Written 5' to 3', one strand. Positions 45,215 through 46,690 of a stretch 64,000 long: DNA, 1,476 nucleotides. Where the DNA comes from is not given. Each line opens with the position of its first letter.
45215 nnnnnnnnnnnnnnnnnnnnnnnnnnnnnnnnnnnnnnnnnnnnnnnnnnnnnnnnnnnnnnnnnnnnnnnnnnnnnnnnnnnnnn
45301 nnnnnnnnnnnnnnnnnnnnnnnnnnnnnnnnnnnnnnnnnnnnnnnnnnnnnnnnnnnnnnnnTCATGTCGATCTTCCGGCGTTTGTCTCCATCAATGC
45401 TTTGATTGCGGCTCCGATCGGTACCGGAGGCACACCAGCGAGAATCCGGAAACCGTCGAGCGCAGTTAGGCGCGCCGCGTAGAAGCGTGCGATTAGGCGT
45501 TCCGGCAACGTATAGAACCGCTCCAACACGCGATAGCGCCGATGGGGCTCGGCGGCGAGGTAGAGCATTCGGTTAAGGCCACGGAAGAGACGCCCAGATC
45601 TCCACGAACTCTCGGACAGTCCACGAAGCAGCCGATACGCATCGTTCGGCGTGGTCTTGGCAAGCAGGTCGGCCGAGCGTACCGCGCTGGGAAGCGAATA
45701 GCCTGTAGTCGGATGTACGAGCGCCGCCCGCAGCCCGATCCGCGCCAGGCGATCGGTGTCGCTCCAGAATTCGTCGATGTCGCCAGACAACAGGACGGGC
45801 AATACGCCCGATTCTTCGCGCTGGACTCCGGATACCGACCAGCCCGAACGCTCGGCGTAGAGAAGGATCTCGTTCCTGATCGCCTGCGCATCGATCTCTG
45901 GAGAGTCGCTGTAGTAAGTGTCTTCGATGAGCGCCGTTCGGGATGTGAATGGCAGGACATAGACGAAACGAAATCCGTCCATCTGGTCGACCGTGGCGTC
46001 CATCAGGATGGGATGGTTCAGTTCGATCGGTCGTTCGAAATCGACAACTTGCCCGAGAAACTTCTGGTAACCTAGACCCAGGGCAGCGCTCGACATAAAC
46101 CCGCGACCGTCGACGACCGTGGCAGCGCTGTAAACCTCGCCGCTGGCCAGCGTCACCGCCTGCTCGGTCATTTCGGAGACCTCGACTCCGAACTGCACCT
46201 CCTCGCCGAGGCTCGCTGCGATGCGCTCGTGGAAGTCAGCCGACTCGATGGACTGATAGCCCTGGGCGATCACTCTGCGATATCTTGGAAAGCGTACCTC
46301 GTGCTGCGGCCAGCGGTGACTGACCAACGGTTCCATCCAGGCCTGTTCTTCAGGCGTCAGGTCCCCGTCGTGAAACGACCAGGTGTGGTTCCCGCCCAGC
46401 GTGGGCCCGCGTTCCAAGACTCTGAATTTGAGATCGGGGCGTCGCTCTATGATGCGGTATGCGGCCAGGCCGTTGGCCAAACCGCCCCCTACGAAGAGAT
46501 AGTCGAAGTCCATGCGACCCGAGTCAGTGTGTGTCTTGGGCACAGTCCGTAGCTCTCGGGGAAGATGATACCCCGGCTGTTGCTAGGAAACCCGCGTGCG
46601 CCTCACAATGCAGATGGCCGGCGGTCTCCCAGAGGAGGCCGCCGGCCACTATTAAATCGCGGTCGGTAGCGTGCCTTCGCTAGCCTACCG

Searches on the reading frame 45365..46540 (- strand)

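Call 58: search_protein_families(library=pfam, proteins=[window:45365-46540:-], max_evalue=0.001)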
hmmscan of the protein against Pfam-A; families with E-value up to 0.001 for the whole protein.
window:45365-46540:- (391 aa): 1 family
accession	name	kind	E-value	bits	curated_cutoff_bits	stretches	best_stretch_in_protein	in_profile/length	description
PF05834.18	Lycopene_cycl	-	8.8e-83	278.9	23.4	1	13-376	1-376/380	Lycopene cyclase protein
